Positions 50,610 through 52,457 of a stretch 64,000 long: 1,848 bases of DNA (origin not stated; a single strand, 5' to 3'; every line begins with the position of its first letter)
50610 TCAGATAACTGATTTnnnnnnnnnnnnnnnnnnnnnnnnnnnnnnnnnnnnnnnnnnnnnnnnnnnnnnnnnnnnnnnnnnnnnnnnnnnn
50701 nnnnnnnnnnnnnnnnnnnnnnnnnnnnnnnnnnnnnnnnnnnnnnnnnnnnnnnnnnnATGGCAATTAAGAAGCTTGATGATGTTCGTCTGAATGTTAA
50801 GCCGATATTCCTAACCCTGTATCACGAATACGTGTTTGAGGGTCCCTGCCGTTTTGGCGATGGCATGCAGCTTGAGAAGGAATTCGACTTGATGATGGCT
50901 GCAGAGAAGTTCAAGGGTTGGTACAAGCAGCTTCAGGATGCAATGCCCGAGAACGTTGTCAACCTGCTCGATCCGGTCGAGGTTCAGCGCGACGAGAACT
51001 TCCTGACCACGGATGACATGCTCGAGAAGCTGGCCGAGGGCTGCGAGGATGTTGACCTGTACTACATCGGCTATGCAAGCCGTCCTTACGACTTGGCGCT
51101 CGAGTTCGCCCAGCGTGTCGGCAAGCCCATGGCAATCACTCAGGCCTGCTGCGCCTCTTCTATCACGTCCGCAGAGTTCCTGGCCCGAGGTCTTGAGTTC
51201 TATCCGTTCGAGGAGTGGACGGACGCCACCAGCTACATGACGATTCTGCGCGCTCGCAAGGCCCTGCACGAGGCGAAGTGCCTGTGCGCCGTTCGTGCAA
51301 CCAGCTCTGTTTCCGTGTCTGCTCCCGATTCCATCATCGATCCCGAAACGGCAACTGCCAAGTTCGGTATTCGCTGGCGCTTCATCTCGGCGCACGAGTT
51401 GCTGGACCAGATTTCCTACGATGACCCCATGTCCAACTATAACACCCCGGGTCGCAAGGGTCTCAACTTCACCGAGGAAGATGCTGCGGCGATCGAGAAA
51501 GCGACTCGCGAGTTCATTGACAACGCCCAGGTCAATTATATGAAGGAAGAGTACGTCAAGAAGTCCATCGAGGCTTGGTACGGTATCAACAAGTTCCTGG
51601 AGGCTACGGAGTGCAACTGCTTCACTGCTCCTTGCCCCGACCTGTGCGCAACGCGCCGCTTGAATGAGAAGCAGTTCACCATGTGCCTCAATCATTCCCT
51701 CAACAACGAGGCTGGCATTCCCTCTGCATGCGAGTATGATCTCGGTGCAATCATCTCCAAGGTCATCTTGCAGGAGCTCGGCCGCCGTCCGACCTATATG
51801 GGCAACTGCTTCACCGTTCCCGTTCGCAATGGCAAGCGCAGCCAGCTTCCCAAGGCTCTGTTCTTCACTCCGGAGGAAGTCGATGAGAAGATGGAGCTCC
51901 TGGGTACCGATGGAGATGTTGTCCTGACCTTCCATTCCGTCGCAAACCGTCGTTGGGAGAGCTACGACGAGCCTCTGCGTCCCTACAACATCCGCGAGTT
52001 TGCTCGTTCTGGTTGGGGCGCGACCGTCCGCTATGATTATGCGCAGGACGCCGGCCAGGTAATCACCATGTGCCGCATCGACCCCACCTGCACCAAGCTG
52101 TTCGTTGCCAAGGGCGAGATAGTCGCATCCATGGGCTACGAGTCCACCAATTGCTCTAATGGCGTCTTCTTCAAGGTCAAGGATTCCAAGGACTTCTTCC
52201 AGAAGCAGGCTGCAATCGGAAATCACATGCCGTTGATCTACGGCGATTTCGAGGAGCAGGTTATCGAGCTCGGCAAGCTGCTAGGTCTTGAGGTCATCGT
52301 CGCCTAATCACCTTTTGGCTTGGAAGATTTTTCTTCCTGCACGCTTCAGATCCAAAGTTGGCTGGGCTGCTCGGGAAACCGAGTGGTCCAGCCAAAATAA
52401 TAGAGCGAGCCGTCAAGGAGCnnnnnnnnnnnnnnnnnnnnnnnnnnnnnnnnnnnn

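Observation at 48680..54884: Three copies of a 15-bp palindrome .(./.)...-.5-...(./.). upstream of the island's plus-strand transcription units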

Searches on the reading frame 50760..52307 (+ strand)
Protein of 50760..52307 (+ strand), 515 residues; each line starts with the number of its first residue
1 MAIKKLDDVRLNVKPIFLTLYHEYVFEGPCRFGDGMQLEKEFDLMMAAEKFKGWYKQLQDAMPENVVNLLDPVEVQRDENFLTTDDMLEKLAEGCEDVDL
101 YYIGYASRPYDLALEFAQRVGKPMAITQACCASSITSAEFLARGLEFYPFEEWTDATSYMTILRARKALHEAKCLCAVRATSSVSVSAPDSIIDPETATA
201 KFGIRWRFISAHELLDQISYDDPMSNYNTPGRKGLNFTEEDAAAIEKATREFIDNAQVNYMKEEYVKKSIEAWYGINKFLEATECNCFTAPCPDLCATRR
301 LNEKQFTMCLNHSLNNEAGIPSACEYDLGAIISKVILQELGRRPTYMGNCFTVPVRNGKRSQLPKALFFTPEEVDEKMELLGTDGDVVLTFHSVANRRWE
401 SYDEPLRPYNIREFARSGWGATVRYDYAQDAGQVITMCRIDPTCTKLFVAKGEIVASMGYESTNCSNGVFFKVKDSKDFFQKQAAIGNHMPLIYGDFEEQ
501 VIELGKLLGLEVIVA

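Call 8: search_protein_families(library=pfam, proteins=[window:50760-52307:+])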
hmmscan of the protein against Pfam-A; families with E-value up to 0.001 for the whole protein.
window:50760-52307:+ (515 aa): 0 families
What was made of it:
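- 50760..52307 (+): 515-aa protein of unknown function (U515) with an L-arabinose/L-fucose isomerase fold and invariant cysteines. It is the first gene of the core operon. No Pfam hit (call 8).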

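Call 9: search_protein_families(library=ncbifam, proteins=[window:50760-52307:+])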
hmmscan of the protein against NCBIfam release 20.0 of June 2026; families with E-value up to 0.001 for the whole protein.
window:50760-52307:+ (515 aa): 1 family
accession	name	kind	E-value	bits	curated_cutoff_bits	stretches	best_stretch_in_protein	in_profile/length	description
NF048012.1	SlpQosIsomSftI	equivalog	7.7e-06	24.9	700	0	300-352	258-311/443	sulfoquinovose isomerase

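Call 35: search_solved_structures(query=window:50760-52307:+, max_evalue=10)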
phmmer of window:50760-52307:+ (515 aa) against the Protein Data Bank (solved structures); distinct sequences matched with E-value up to 10: 2.
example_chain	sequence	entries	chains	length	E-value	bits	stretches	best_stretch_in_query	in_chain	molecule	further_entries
9fj2_A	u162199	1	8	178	0.18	13.5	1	48-93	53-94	Rubrerythrin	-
8i7o_A2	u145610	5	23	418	0.43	12.3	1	359-408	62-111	Tektin-1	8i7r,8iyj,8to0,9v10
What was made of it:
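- On L-arabinose / L-fucose isomerase superfamily (the 515-aa protein): There is no PDB sequence match (call 35).
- Tried and rejected: PDB sequence search for the 515-aa protein (call 35).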

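Call 39: find_homologous_proteins(query=window:50760-52307:+)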
Query window:50760-52307:+ (515 aa): 303 proteins with E <= 0.001 among 6737 candidates; the best 120 are listed.
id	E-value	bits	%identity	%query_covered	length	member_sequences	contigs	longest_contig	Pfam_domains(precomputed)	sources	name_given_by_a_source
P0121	0.0e+0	1075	88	100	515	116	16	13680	-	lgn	-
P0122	0.0e+0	1073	88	100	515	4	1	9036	-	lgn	-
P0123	1.1e-290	983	81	100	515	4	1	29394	-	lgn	-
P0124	1.2e-285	966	80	100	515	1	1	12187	-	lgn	-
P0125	2.0e-282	955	79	100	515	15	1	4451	-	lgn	-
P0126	2.1e-278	942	78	100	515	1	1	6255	-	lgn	-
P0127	5.7e-278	941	78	100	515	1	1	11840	-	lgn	-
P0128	2.8e-277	938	77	100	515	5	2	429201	-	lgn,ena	-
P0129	2.8e-275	932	77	100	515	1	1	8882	-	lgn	-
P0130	3.1e-275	932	77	100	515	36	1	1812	-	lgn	-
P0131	4.5e-275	931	77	100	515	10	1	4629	-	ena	-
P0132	4.3e-274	928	77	100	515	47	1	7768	-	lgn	-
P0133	1.2e-271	920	77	100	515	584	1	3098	-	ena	-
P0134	1.6e-270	916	77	100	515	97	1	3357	-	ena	-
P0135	3.8e-267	905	75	100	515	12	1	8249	-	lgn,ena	-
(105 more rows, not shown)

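Call 48: predict_structure(alignment_id=A2)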
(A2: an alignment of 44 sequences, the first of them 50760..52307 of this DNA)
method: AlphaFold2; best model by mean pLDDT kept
length: 515 residues; sequences in the alignment: 44
mean_pLDDT: 92.7   pTM: 0.91
mean pLDDT of the five models: 92.7, 92.0, 90.9, 90.5, 90.2
residues with pLDDT >= 90: 402; 70-90: 106; 50-70: 7; < 50: 0
segments of 3 or more residues with pLDDT < 50: none
pLDDT, mean of each block of 10 residues (from residue 1): 92 97 84 86 94 97 96 94 95 96 93 95 94 94 97 96 97 91 73 92 94 92 87 91 98 97 97 97 96 78 89 96 92 97 94 89 76 89 92 90 94 89 95 98 97 95 87 96 94 97 98 97
secondary structure, 60 per line:
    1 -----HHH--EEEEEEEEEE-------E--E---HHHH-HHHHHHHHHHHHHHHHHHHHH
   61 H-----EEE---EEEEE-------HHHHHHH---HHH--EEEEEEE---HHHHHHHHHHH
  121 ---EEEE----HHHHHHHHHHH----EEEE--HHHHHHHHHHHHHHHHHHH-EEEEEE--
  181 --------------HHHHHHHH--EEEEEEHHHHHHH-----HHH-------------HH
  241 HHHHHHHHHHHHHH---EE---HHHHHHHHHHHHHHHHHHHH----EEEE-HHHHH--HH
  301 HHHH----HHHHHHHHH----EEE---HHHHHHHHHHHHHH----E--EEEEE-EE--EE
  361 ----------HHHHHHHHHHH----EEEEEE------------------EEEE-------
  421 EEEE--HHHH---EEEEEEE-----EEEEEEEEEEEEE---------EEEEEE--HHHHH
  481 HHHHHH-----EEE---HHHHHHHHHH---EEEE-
elements in order: E11-20 H35-38 H40-61 E67-69 E73-77 H85-91 E100-106 H110-120 E124-127 H132-142 E147-150 H153-171 E173-178 H195-202 E205-210 H211-217 H239-254 H263-282 E287-290 H292-296 H299-304 H309-317 E322-324 H328-341 E349-353 H371-381 E386-391 E410-413 E421-424 H427-430 E434-440 E446-458 E468-473 H476-486 E492-494 H498-507 E511-514
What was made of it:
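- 50760..52307 (+): AF2 pLDDT 92.7 (call 48).
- On L-arabinose / L-fucose isomerase superfamily (the 515-aa protein): The model has pLDDT 92.7 (call 48).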

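Call 54: fold_search(model_id=the predicted structure, library=pdb)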
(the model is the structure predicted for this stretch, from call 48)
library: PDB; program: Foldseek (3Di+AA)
matches with E <= 10: 821; with E <= 0.001: 41
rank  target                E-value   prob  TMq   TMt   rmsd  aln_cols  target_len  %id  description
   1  7chl_F                2.0e-18  1.00  0.65  0.67   5.9       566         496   12  Crystal structure of hybrid Arabinose isomerase AI-10 (released 2021-10-20)
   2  7chl_B                2.7e-18  1.00  0.66  0.68   4.7       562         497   11  Crystal structure of hybrid Arabinose isomerase AI-10 (released 2021-10-20)
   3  7chl_A                3.3e-18  1.00  0.63  0.65   5.8       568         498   11  Crystal structure of hybrid Arabinose isomerase AI-10 (released 2021-10-20)
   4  7cyy_B                4.9e-18  1.00  0.64  0.66   5.6       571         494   10  Crystal structure of Arabinose isomerase from hybrid AI8 with Adonitol (released 2021-09-08)
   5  4r1o_E                1.3e-17  1.00  0.65  0.68   5.4       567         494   10  Crystal Structure of Thermophilic Geobacillus kaustophilus L-Arabinose isomerase (released 2015-08-12)
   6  4r1p_B                1.5e-17  1.00  0.67  0.70   5.0       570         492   11  Crystal Structure of Thermophilic Geobacillus kaustophilus L-Arabinose isomerase with Mn2+ (released 2015-08-12)
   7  4r1o_B                1.6e-17  1.00  0.64  0.66   5.8       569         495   10  Crystal Structure of Thermophilic Geobacillus kaustophilus L-Arabinose isomerase (released 2015-08-12)
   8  4f2d_A                1.7e-17  1.00  0.65  0.67   5.3       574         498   11  Crystal Structure of Escherichia coli L-arabinose Isomerase (ECAI) complexed with Ribitol (released 2012-05-30)
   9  4r1p_F                1.8e-17  1.00  0.65  0.68   5.1       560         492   10  Crystal Structure of Thermophilic Geobacillus kaustophilus L-Arabinose isomerase with Mn2+ (released 2015-08-12)
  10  7cyy_C                2.0e-17  1.00  0.62  0.64   6.1       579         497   12  Crystal structure of Arabinose isomerase from hybrid AI8 with Adonitol (released 2021-09-08)
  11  7cwv_B                2.4e-17  1.00  0.65  0.67   5.9       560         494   12  Crystal structure of Arabinose isomerase from hyper thermophilic bacterium Thermotoga maritima (TMAI) wt (released 2021-09-01)
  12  7cyy_E                2.4e-17  1.00  0.64  0.67   5.4       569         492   11  Crystal structure of Arabinose isomerase from hybrid AI8 with Adonitol (released 2021-09-08)
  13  7ch3_B                2.9e-17  1.00  0.64  0.66   6.0       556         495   12  Crystal structure of Arabinose isomerase from hyper thermophilic bacterium Thermotoga maritima (TMAI) triple mutant (K (released 2021-10-20)
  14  4r1o_F                3.1e-17  1.00  0.64  0.66   5.6       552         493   11  Crystal Structure of Thermophilic Geobacillus kaustophilus L-Arabinose isomerase (released 2015-08-12)
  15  4r1o_A                5.2e-17  1.00  0.64  0.66   5.4       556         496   11  Crystal Structure of Thermophilic Geobacillus kaustophilus L-Arabinose isomerase (released 2015-08-12)
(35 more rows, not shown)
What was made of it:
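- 50760..52307 (+): Foldseek matches AraA at E 2e-18, TM about 0.65, 10-13% identity (call 54).
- On L-arabinose / L-fucose isomerase superfamily (the 515-aa protein): Foldseek E 2e-18 to 5e-12, TM 0.60-0.67, over nearly the full length (call 54). Identity to AraA is 10-13% (call 54).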
